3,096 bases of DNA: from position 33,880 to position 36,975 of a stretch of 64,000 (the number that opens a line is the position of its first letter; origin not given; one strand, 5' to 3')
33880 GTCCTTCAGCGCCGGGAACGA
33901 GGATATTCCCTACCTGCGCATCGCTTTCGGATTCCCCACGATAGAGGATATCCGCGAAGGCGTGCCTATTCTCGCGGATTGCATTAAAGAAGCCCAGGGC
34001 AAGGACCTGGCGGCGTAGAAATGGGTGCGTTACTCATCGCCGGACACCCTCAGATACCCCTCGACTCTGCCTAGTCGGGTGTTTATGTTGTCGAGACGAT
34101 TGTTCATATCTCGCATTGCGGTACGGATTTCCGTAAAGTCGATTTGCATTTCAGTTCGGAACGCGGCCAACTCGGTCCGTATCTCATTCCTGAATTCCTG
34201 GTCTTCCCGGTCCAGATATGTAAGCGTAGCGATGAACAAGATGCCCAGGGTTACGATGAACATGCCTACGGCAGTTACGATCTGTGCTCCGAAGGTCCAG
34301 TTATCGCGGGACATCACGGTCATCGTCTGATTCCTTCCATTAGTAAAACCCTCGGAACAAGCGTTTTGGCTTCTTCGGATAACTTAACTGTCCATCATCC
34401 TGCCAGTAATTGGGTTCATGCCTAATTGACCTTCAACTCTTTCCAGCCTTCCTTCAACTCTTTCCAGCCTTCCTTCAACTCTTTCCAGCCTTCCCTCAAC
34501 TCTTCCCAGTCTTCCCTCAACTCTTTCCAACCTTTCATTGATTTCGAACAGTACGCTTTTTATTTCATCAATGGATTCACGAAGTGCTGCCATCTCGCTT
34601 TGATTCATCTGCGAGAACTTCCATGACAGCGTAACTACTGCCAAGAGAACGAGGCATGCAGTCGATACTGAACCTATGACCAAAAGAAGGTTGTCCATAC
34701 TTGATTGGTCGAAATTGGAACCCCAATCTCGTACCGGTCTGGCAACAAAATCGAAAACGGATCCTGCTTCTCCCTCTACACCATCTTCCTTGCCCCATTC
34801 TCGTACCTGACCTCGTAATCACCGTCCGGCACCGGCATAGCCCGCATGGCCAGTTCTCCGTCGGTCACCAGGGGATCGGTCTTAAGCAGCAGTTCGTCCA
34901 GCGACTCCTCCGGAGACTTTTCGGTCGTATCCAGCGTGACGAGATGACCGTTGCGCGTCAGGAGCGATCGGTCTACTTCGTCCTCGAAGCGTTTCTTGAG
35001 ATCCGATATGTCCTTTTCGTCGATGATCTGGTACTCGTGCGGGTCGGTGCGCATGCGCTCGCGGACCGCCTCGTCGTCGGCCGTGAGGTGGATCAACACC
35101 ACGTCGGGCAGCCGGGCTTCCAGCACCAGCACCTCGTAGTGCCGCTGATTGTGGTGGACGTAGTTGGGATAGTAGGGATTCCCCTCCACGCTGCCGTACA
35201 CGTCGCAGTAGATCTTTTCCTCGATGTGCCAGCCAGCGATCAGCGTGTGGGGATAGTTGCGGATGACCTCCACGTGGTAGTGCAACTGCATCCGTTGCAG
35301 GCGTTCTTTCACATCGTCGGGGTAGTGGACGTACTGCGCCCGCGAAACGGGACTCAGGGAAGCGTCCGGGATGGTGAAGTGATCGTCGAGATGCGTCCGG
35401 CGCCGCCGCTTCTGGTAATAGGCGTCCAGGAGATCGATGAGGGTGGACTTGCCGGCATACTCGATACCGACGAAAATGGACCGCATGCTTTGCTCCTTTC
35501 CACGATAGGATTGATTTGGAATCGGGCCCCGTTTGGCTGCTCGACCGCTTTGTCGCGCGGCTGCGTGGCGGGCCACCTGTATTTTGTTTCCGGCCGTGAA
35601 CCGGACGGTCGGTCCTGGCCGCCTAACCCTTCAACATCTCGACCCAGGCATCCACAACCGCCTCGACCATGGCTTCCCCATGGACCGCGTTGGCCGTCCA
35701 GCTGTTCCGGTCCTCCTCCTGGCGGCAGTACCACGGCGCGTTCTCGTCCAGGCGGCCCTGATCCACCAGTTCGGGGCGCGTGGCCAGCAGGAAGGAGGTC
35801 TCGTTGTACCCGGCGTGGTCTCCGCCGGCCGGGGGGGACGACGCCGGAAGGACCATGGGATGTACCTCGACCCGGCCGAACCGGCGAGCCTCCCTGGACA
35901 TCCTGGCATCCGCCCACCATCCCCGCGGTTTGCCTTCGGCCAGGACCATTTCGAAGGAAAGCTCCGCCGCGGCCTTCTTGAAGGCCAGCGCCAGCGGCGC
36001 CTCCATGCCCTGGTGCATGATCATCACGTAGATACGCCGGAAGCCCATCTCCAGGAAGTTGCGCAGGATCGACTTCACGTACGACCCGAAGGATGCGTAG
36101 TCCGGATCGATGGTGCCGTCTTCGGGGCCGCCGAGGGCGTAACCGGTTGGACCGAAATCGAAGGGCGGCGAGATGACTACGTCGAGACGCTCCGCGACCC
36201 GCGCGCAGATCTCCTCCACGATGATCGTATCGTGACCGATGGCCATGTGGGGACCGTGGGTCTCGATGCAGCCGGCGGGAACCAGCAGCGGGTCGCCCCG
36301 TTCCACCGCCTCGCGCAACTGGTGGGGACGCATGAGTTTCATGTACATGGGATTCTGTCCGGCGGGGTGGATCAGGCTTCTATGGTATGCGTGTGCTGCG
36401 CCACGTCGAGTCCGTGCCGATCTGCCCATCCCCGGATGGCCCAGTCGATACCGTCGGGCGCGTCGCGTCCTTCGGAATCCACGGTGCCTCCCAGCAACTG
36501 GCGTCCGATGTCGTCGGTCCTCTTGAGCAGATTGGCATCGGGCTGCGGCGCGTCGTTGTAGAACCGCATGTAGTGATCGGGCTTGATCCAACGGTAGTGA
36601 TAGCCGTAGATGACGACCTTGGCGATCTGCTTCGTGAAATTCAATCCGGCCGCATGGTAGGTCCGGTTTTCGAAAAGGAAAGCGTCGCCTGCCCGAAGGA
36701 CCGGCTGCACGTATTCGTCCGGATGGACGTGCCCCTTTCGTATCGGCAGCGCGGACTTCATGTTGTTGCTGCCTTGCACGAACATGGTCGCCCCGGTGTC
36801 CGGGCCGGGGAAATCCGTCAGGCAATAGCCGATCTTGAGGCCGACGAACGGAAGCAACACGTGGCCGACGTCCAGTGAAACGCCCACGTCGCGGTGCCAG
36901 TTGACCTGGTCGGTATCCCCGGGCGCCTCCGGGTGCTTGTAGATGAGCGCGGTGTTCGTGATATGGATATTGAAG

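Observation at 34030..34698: Tandem paralogous single-TM proteins ending in RLxRVEG heptads, one expanded by a 21-bp in-frame repeat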

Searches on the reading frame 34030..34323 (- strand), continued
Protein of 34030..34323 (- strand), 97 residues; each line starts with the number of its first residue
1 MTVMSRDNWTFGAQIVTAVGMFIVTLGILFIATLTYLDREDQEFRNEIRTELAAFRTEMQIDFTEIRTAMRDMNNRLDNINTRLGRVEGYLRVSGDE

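Call 45: search_protein_families(library=pfam, alignment_id=A1, max_evalue=0.1)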
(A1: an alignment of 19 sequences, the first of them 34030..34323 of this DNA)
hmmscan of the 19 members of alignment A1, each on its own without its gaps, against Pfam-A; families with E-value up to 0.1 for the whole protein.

A. member 1, window:34030-34323:- (97 aa): 1 family
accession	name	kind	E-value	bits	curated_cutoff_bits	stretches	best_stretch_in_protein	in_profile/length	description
PF01127.27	Sdh_cyt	-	0.056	14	25.8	1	8-48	20-60/122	Succinate dehydrogenase/Fumarate reductase transmembrane subunit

B. families by the number of members that match (of 19 scanned): 45 families (the first 25 are shown)
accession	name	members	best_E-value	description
PF20570.3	DUF6779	6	0.00016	Domain of unknown function (DUF6779)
PF06103.16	DUF948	5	0.0039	Bacterial protein of unknown function (DUF948)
PF01127.27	Sdh_cyt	5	0.018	Succinate dehydrogenase/Fumarate reductase transmembrane subunit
PF07798.16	CCDC90-like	4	0.00045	Coiled-coil domain-containing protein 90-like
PF04513.17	Baculo_PEP_C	4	0.0033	Baculovirus polyhedron envelope protein, PEP, C terminus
PF12250.14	AftA_N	3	0.0017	Arabinofuranosyltransferase N terminal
PF06419.17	COG6_N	3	0.002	Conserved oligomeric complex COG6, N-terminal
PF01442.23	Apolipoprotein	3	0.008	Apolipoprotein A1/A4/E domain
PF10473.14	CENP-F_leu_zip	3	0.0091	Leucine-rich repeats of kinetochore protein Cenp-F/LEK1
PF14023.12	Bestrophin-like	3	0.017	Bestrophin-like domain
PF07889.17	DUF1664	3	0.017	Protein of unknown function (DUF1664)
PF12352.13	V-SNARE_C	3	0.052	Snare region anchored in the vesicle membrane C-terminus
PF19579.4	FtsL_2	2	5.4e-05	Bacteriodetes cell division protein (FtsL-like)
PF06705.16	SF-assemblin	2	0.0069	SF-assemblin/beta giardin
PF10498.14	IFT57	2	0.0073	Intra-flagellar transport protein 57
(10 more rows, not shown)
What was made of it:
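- Two gene 2 family members give a weak FtsL_2 hit (E 5.4e-5, call 45).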

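Call 52: predict_structure(alignment_id=A1)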
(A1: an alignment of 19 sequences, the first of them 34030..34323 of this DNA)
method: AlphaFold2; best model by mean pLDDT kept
length: 97 residues; sequences in the alignment: 19
mean_pLDDT: 76.5   pTM: 0.34
mean pLDDT of the five models: 76.5, 74.9, 62.6, 61.0, 59.9
residues with pLDDT >= 90: 10; 70-90: 65; 50-70: 21; < 50: 1
segments of 3 or more residues with pLDDT < 50: none
pLDDT, mean of each block of 10 residues (from residue 1): 65 86 91 76 72 79 80 81 71 57
secondary structure, 60 per line:
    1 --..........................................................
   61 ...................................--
elements in order: H3-95
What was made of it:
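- On Canonical parallel coiled coil: Single helix over residues 3-95 (call 52).
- Single helix over residues 3-95 with pLDDT 76.5 (call 52).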

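Call 62: find_related_loci(query=A1, collection=viral_contigs, flank=5000)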
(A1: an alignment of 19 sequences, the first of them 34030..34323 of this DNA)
Query A1 (97 aa) in viral_contigs; peptide patterns used: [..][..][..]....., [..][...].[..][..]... (x = any residue, [..] = any of these).
16 stretches matched a pattern, but none encodes a relative of the query by tblastn (E <= 1e-3).

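Call 64: search_dna_similar(query=window:34030-34323:-, collection=phages, mode=protein, max_evalue=0.01)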
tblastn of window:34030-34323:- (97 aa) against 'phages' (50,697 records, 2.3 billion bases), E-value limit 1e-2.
No match.

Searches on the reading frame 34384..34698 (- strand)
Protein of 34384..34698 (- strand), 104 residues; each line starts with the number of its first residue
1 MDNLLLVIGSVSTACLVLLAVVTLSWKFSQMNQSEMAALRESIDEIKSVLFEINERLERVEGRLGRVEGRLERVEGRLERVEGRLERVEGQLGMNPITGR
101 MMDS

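Call 4: search_protein_families(library=pfam, proteins=[window:34384-34698:-], max_evalue=1)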
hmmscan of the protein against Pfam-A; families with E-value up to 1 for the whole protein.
window:34384-34698:- (104 aa): 39 families (the best 25 are shown)
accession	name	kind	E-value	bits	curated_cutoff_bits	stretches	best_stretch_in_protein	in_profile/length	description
PF23991.1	DUF7310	-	4.8e-05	24.2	40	1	34-88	23-77/83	Coiled-coil region of unknown function (DUF7310)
PF05377.16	FlaC_arch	-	0.00058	20.6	27.8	2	56-89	1-34/55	Flagella accessory protein C (FlaC)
PF10779.14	XhlA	-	0.0016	19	34.7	1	52-91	1-40/67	Haemolysin XhlA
PF03670.18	UPF0184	-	0.0057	17.5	21.5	1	31-64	23-56/83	Uncharacterised protein family (UPF0184)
PF10805.13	DUF2730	-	0.0082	16.7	24.9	1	8-94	11-95/102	Protein of unknown function (DUF2730)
PF02646.22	RmuC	-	0.011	15.3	26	1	15-88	208-281/291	RmuC family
PF25526.1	LIP-1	-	0.013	15.3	34.1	1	40-95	138-193/250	Liprin-alpha-like coiled coil domain 2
PF07889.17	DUF1664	-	0.014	15.9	34.6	1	34-89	66-121/124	Protein of unknown function (DUF1664)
PF13600.11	DUF4140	-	0.015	16.1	27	1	25-64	55-95/98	N-terminal domain of unknown function (DUF4140)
PF00261.25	Tropomyosin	-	0.015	15.2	38.6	1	30-93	93-156/242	Tropomyosin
PF16326.10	ABC_tran_CTD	-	0.018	15.7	32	1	27-86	1-65/69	ABC transporter C-terminal domain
PF14257.11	DUF4349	-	0.024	14.4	27.7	1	36-95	94-148/213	Domain of unknown function (DUF4349)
PF05278.17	PEARLI-4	-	0.026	14.6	29.9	1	31-91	169-229/234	Arabidopsis phospholipase-like protein (PEARLI 4)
PF09486.15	HrpB7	-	0.031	15.1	29.7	1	30-81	89-140/157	Bacterial type III secretion protein (HrpB7)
PF24922.1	ACBP4_C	-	0.033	14.9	31.2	1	33-89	23-79/105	Acyl-CoA-binding domain-containing protein 4-6, C-terminal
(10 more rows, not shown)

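Call 6: find_homologous_proteins(query=window:34384-34698:-, max_evalue=0.01)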
Query window:34384-34698:- (104 aa): 157 proteins with E <= 0.01 among 8000 candidates; the best 120 are listed.
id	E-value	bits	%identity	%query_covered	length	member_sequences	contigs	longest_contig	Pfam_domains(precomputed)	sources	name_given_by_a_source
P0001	4.2e-35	137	65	100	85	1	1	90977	-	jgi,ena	-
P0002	4.5e-33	131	63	100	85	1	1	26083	-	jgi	-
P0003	3.5e-29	118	64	100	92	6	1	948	-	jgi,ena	-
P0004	3.7e-28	115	59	100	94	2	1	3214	-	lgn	-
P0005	3.9e-18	83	56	60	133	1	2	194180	PF04513.18,PF10779.15,PF16326.11,PF16526.11,PF05377.18,PF01920.26,PF10805.15,PF23991.2,PF19220.7,PF07889.18,PF00261.26,PF14712.12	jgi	-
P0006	3.1e-16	77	50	81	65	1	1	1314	-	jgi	jgi:hypothetical protein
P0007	3.3e-15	74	80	39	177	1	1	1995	PF10805.15,PF23991.2,PF00261.26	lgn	-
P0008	4.2e-13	67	52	62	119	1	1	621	PF10805.15,PF23991.2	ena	-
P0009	1.0e-11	62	78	44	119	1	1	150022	PF05377.18,PF10805.15,PF23991.2,PF16326.11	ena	-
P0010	1.1e-11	62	62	46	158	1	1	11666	PF05377.18,PF10779.15,PF10805.15,PF23991.2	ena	-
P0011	5.3e-11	60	58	58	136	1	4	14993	PF23991.2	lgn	-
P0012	6.4e-11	60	66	45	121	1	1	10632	PF10779.15,PF10805.15,PF23991.2,PF14712.12,PF26095.1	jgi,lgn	jgi:chromosome segregation ATPase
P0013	2.2e-10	58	54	59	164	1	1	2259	PF10805.15,PF23991.2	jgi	jgi:chromosome segregation ATPase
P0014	2.5e-10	58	68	37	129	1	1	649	PF10805.15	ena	-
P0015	8.7e-10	56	52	58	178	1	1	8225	PF01519.23,PF25526.2,PF10805.15,PF23991.2,PF07889.18,PF26095.1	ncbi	-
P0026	6.7e-8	50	49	71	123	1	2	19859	PF10779.15,PF10805.15,PF23991.2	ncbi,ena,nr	ncbi:MAG: hypothetical protein QNJ51_23375 [Calothrix sp. MO_167.B12]|nr:hypothetical protein [Calot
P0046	5.5e-6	44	60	45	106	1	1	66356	-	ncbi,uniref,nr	ncbi:hypothetical protein [Hymenobacter rubidus]|uniref:hypothetical protein n=1 Tax=Hymenobacter ru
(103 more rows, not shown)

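Call 11: find_encoding_contigs(protein=window:34384-34698:-, flank=8000)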
Protein window:34384-34698:- (104 aa): no gene with exactly this product is on record in the collection.
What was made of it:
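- It is not called in public annotations (call 11).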

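Call 21: search_protein_families(library=padloc, proteins=[window:34384-34698:-], max_evalue=1)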
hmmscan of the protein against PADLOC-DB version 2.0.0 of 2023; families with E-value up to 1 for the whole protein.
window:34384-34698:- (104 aa): 12 families
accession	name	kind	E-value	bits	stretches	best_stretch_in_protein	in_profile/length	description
PDLC00519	JetC1|JetC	-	0.00045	16.5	1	23-87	685-749/1097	DUF3584 domain; MukB-like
PDLC00249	LmuB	-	0.0038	13.9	1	38-95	310-367/565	AAA ATPase domain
PDLC03863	LmuB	-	0.0047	13.7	1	34-87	234-287/610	-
PDLC00509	JetC1|JetC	-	0.005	12.9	1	31-92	338-400/1158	DUF3584 domain; MukB-like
PDLC03859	LmuB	-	0.006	13.8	1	33-89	345-401/611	-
PDLC00518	JetC1|JetC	-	0.0079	12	1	31-87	700-756/1112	DUF3584 domain; MukB-like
PDLC00551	JetC2|JetC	-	0.0081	12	1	29-89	916-976/1365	DUF3584 domain; MukB-like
PDLC00552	JetC2|JetC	-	0.0083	11.8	1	23-86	323-386/1365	DUF3584 domain; MukB-like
PDLC03864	LmuB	-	0.01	12.4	1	33-90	424-480/657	-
PDLC02723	PbeC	-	0.016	11.8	1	33-90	183-240/618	PbeC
PDLC00466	JetA1|JetA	-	0.021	11.7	1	36-81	254-299/465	DUF5716 domain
PDLC02753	PbeC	-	0.028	10.8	1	26-81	388-444/648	PbeC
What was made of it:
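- On Known anti-phage defence components (PADLOC): Only coiled-coil-region hits to JetC/LmuB at E of 4.5e-4 or weaker (call 21).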

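Call 22: search_protein_families(library=phrogs, proteins=[window:34384-34698:-], max_evalue=1)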
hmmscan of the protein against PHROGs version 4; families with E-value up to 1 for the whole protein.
window:34384-34698:- (104 aa): 41 families (the best 25 are shown)
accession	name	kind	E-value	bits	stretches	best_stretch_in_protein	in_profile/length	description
phrog_1009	-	unknown function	9.1e-08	33.1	1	8-89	11-96/103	-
phrog_12015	-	unknown function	1.6e-06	28.8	1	15-92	76-149/165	-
phrog_5553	-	unknown function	1.3e-05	26.4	1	37-89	10-62/114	-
phrog_1863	-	unknown function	9.8e-05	23.2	1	30-84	40-94/97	-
phrog_1103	-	unknown function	0.00038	21.5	1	39-73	10-44/80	-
phrog_7330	-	unknown function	0.00044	21.5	1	1-73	1-74/82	-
phrog_15456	-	unknown function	0.0009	20.8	1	49-69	51-71/76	-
phrog_3413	-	unknown function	0.0031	18.9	1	31-75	29-63/106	-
phrog_736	-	unknown function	0.0031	18.6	1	11-92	17-89/112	-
phrog_5328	-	unknown function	0.0058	18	1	33-92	36-95/101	-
phrog_2990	-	unknown function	0.011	16.9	1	36-91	35-90/133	-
phrog_7608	-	unknown function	0.017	16.5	1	8-62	45-98/100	-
phrog_25947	-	other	0.025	15.9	1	52-89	6-43/79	hol-like chemotaxis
phrog_1625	-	moron, auxiliary metabolic gene and host takeover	0.025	15.6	1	43-85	65-107/110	involved in bacteriocin production or immunity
phrog_9414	-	unknown function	0.026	15.5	0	44-69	40-65/71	-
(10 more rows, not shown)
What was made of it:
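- There are sub-threshold full-length hits to DUF2730 (16.7 bits), XhlA (19 bits) and phrog_1009 (E 9e-8) (calls 4, 22).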

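Call 23: search_protein_families(library=ncbifam, proteins=[window:34384-34698:-], max_evalue=1)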
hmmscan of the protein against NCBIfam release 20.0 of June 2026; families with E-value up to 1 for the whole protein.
window:34384-34698:- (104 aa): 17 families
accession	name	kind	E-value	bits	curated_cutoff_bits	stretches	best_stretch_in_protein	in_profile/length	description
NF045487.1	ASRP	equivalog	0.00019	20.2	300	1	34-88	390-448/593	archaea-specific SMC-related protein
NF047516.1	LA_3659_fam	equivalog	0.00095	18.8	36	1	31-89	72-130/221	LA_3659 family protein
NF047514.1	SpiroCoCo_N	equivalog_domain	0.00095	18.8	75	1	31-89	72-130/221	SpiroCoCo family coiled-coil protein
TIGR02978.1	phageshock_pspC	equivalog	0.0021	17.9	104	1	19-68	53-104/121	envelope stress response membrane protein PspC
TIGR02168.1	SMC_prok_B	equivalog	0.0037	15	567.35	1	33-89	273-329/1181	chromosome segregation protein SMC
NF048001.1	GTP_morpho_1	equivalog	0.0051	16.6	50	1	46-85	11-47/70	GTA head formation protein, RCAP_rcc01685 family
NF047515.1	SpiroCoCo_C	equivalog_domain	0.0058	15.8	125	1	34-86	152-204/313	SpiroCoCo family coiled-coil protein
TIGR02169.1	SMC_prok_A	equivalog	0.0058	14.4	729.4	1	34-89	288-744/1165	chromosome segregation protein SMC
NF003034.1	PRK03918.1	equivalog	0.015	13.3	700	1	37-89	203-279/878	DNA double-strand break repair ATPase Rad50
NF041034.1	Rad50_Sulf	equivalog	0.017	13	1000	1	38-103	375-434/872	DNA double-strand break repair ATPase Rad50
NF040576.1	T2SS_GspM_XpsM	equivalog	0.028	14.1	60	1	13-61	9-59/180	type II secretion system protein GspM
NF002572.0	PRK02224.1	equivalog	0.03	12.6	1087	1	33-90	369-426/888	DNA double-strand break repair ATPase Rad50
TIGR02559.1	HrpB7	equivalog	0.065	13.6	134.4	1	33-83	85-135/158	type III secretion protein HrpB7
TIGR01149.1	mtrG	equivalog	0.12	12.4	50.65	0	41-64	12-35/70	tetrahydromethanopterin S-methyltransferase subunit MtrG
NF053525.1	thylo_ssr2422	subfamily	0.14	12.6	38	1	49-86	10-47/77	ssr2422 family thylakoid membrane protein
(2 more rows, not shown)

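Call 39: find_related_loci(query=A3, collection=metagenome_contigs, flank=2500)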
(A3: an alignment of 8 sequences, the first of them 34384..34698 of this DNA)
Query A3 (104 aa) in metagenome_contigs; peptide patterns used: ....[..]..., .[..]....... (x = any residue, [..] = any of these).
250 stretches matched a pattern; 1 encode a relative of the query (tblastn E <= 1e-3); 1 distinct loci.
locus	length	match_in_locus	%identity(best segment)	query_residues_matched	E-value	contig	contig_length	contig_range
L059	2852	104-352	63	1-104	5e-36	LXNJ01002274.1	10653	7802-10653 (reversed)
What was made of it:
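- Tried and rejected: The JGI metagenome scan for gene 1 relatives returned a single locus (call 39), so a population-level census of repeat number was not possible.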

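Call 44: search_solved_structures(query=A3, max_evalue=1)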
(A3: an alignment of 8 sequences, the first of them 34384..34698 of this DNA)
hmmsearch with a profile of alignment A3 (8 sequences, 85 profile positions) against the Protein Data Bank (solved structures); distinct sequences matched with E-value up to 1: 9.
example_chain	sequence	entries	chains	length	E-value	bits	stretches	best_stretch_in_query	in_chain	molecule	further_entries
5nnv_A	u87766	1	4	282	0.0085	19.1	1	32-67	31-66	Chromosome partition protein Smc,Chromosome partition protein Smc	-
2xzr_A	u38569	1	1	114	0.019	18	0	30-61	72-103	IMMUNOGLOBULIN-BINDING PROTEIN EIBD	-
7wxz_A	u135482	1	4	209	0.06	16.4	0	36-63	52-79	Spike protein S2'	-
7zr2_A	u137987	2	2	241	0.077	16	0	36-63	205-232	Spike protein S2',Chimeric protein mimic of SARS-CoV-2 Spike HR1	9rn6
7ocy_B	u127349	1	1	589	0.56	13.3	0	8-48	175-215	ABC transporter ATP-binding protein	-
9pum_A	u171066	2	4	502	0.57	13.3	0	17-76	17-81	Hemagglutinin-neuraminidase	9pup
4b86_A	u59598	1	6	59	0.6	13.2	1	11-63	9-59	MALE-SPECIFIC LETHAL 1 HOMOLOG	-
6njp_G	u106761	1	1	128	0.88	12.6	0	35-64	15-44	EscO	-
9cap_B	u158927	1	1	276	0.96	12.5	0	46-73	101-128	Defect at low temperature protein 1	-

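Call 63: find_related_loci(query=A3, collection=viral_contigs, flank=5000)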
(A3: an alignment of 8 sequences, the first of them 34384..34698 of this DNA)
Query A3 (104 aa) in viral_contigs; peptide patterns used: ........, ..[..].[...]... (x = any residue, [..] = any of these).
60 stretches matched a pattern, but none encodes a relative of the query by tblastn (E <= 1e-3).
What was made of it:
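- On DUF2730 / Mu gp25 releasin (PF10805): No hits in viral contigs or phage genomes (calls 62-64).
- Closest known: DUF2730. Different: No viral relatives were found (calls 62-64).
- Not phage: calls 62-64. There are no relatives in IMG/VR or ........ (calls 62-64).
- Tried and rejected: The phage hypothesis was tested with two IMG/VR scans and one tblastn against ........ (calls 62-64).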

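Call 70: find_encoding_contigs(protein=P0001, flank=3000, max_places=3)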
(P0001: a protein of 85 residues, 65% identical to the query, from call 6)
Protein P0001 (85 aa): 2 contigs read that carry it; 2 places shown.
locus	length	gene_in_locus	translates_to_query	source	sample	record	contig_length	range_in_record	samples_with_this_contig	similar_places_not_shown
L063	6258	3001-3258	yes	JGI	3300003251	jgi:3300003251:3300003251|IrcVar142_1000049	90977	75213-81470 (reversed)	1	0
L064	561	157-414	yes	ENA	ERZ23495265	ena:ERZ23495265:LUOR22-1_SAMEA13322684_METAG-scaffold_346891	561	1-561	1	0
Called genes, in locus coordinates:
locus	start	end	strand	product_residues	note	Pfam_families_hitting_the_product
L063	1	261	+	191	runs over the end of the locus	PF00583:Acetyltransf_1, PF13508:Acetyltransf_7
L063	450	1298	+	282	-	PF05721:PhyH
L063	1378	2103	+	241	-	PF02633:Creatininase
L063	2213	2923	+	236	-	-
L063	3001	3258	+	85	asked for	-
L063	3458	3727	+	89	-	-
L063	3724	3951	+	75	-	-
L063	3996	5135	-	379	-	PF00155:Aminotran_1_2, PF12897:Asp_aminotransf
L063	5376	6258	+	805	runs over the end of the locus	PF01547:SBP_bac_1, PF13416:SBP_bac_8, PF00528:BPD_transp_1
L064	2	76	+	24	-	?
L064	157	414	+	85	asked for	-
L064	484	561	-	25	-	?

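Call 71: find_encoding_contigs(protein=P0003, flank=3000, max_places=3)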
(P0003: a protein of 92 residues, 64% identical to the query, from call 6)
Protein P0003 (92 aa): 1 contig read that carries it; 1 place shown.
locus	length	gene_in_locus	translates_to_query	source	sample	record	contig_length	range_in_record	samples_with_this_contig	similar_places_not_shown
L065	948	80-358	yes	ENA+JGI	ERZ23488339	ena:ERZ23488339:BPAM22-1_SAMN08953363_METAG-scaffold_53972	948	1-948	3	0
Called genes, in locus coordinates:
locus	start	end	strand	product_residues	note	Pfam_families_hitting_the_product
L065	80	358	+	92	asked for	-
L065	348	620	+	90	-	-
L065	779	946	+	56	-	?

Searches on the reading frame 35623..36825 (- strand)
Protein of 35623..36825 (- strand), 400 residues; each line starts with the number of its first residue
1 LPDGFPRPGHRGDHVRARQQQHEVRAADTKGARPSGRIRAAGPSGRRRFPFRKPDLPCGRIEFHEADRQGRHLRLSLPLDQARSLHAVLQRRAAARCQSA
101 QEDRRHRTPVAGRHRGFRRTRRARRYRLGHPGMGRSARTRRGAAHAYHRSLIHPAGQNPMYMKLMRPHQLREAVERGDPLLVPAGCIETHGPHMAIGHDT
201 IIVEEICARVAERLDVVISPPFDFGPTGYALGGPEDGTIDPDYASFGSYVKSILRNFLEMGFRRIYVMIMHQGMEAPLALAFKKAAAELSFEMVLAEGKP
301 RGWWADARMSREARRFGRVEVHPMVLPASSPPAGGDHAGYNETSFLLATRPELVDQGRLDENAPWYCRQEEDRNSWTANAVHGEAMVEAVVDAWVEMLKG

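Call 4: search_protein_families(library=pfam, proteins=[window:35623-36825:-], max_evalue=1)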
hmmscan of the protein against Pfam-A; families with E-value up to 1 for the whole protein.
window:35623-36825:- (400 aa): 1 family
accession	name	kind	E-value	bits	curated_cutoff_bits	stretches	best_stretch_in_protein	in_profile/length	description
PF02633.19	Creatininase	-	8.8e-37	127.2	31.3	1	165-397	3-237/238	Creatinine amidohydrolase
